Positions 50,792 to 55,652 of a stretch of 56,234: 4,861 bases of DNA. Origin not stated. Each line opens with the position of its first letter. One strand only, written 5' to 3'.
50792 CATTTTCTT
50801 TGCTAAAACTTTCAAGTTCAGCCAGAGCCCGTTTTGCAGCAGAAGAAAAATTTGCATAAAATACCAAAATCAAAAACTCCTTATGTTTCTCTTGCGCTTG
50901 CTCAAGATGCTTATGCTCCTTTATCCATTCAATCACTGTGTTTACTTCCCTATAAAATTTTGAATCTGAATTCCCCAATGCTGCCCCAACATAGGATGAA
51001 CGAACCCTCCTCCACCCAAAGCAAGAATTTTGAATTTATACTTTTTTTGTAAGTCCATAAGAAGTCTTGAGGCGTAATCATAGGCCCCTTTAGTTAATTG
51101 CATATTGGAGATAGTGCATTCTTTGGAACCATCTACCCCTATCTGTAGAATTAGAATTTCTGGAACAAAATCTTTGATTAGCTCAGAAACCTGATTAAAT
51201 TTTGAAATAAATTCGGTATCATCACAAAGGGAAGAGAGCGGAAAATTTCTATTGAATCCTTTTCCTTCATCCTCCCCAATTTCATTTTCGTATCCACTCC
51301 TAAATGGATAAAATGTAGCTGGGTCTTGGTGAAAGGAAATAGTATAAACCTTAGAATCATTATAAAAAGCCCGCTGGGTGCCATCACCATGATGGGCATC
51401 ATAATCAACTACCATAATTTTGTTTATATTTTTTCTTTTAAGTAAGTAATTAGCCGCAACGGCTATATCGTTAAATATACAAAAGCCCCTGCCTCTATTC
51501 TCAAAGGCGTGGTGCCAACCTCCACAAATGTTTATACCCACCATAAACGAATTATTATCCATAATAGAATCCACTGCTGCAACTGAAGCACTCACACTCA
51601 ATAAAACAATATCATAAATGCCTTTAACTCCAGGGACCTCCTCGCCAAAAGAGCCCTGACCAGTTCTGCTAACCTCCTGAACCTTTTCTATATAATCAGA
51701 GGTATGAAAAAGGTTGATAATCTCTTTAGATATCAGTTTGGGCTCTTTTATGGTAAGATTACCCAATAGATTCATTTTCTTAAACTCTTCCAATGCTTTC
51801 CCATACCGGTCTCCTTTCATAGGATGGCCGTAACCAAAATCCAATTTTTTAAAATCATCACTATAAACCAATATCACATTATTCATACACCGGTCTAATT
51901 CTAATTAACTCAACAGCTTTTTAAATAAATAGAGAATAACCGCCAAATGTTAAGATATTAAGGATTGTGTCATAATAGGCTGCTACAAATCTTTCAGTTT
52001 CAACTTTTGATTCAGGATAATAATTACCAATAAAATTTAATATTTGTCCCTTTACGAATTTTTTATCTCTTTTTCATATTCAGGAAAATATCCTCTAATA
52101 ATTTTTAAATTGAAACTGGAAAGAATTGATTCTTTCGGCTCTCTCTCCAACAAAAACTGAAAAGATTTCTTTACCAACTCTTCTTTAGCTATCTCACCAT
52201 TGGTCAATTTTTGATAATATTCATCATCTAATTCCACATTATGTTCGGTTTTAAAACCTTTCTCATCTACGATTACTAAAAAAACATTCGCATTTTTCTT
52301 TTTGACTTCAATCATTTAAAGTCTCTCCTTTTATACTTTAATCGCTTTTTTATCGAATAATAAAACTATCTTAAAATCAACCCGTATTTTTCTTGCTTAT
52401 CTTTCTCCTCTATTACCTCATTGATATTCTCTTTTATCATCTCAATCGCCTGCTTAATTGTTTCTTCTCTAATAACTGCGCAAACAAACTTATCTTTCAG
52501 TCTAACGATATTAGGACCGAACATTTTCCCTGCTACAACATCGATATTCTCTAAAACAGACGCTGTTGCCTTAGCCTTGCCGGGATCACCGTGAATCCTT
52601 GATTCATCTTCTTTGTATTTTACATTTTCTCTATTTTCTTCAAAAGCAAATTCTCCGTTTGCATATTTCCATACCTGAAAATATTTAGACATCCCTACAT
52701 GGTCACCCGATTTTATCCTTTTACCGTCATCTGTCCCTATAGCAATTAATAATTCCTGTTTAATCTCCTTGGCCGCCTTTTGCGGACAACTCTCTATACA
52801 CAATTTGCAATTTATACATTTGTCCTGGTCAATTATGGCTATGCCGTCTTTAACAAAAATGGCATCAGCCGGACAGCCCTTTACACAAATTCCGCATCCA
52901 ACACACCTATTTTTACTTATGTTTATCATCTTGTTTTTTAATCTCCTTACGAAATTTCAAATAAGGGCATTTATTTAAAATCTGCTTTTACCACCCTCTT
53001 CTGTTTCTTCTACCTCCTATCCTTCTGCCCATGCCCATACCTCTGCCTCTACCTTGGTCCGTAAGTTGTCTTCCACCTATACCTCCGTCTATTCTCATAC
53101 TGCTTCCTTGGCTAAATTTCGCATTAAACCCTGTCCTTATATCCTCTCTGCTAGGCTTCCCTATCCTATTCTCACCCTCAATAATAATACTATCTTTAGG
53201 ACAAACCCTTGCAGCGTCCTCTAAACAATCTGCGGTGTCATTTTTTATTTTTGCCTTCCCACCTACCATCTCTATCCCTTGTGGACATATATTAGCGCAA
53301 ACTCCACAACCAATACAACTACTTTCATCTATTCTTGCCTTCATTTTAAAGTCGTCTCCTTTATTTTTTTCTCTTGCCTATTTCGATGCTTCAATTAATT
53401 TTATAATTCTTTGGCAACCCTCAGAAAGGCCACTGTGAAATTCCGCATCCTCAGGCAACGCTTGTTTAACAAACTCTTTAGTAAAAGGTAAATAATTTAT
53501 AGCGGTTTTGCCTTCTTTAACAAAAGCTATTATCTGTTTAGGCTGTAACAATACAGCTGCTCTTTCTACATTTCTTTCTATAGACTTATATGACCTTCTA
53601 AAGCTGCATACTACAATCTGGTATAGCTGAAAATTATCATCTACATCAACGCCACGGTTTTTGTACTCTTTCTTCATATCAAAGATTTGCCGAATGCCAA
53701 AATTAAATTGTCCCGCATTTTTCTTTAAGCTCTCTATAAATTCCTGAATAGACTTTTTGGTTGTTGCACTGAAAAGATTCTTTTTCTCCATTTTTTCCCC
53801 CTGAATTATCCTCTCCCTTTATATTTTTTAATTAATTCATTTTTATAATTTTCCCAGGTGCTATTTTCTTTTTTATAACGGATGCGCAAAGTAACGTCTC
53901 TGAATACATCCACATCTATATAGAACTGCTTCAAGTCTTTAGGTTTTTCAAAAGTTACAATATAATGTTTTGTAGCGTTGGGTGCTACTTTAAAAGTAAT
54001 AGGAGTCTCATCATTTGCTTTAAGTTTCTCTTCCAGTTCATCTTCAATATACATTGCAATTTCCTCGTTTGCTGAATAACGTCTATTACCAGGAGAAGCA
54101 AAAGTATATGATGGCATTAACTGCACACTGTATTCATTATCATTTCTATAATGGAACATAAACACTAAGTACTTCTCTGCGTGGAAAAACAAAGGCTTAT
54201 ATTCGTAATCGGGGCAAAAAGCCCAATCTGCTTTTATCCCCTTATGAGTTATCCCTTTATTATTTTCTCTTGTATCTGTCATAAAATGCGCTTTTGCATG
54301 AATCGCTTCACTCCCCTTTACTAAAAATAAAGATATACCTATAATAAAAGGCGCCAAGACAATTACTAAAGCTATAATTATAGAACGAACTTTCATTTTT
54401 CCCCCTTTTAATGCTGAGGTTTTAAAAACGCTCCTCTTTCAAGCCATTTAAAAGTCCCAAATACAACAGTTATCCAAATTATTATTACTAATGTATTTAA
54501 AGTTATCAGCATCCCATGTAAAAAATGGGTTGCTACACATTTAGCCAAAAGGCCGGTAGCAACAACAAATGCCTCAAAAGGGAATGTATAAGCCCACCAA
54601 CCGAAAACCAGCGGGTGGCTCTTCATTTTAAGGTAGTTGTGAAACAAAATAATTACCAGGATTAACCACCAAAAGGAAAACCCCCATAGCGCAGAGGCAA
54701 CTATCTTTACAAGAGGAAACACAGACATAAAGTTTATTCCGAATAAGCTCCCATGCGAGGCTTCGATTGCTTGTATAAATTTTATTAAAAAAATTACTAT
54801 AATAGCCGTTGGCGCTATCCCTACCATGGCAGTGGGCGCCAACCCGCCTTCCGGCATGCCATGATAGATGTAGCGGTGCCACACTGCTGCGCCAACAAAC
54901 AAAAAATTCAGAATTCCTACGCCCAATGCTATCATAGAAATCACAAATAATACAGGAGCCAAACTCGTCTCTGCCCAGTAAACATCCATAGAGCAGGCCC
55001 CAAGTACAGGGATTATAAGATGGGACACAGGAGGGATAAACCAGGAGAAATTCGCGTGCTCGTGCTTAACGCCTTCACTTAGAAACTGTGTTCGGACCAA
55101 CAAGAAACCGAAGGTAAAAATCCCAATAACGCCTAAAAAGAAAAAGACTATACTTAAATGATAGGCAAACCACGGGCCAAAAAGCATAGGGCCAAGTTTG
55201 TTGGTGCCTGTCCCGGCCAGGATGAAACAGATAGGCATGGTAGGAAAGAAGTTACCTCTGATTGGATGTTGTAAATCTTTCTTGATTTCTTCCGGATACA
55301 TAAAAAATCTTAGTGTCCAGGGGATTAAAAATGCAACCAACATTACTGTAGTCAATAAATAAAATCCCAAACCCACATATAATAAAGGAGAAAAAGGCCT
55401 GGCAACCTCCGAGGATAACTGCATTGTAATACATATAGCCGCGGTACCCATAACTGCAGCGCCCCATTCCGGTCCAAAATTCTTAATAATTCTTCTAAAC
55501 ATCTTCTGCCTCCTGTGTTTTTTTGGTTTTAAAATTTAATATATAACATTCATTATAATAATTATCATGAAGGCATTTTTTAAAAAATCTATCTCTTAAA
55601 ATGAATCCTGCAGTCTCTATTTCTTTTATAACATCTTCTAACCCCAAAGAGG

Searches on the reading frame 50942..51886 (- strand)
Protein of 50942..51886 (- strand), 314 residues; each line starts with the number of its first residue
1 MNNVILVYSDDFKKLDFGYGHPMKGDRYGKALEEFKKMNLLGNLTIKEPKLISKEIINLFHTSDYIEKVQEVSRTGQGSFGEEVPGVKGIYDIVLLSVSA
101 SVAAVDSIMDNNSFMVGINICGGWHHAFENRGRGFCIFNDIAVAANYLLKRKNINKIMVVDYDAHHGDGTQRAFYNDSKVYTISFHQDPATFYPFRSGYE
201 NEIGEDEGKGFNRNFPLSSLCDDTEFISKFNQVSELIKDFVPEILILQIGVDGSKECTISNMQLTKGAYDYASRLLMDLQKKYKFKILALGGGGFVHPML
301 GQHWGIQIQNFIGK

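Call 100: search_protein_families(library=pfam, proteins=[window:50942-51886:-], max_evalue=0.00001)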
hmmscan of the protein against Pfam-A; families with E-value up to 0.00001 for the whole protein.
window:50942-51886:- (314 aa): 1 family
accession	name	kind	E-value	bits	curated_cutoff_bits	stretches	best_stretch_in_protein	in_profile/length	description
PF00850.24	Hist_deacetyl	-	1.4e-74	251.6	27.9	1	21-305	1-292/298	Histone deacetylase domain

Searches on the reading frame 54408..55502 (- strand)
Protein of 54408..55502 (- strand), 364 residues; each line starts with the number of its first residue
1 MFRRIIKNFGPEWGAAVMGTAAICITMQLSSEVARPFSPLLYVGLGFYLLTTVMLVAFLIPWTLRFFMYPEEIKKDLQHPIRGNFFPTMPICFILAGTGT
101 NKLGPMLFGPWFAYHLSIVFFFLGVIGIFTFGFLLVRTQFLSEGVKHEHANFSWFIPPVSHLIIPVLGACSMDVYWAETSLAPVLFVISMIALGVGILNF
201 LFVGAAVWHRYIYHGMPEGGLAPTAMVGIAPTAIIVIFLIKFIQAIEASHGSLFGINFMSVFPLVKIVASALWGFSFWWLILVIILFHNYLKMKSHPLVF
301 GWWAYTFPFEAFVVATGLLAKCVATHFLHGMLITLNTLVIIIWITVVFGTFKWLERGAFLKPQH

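Call 100: search_protein_families(library=pfam, proteins=[window:54408-55502:-], max_evalue=0.00001)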
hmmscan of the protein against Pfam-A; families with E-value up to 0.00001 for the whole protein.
window:54408-55502:- (364 aa): 1 family
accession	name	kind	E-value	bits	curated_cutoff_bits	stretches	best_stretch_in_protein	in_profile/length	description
PF03595.22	SLAC1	-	6.5e-44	150.8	27.9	1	8-350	1-330/331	Voltage-dependent anion channel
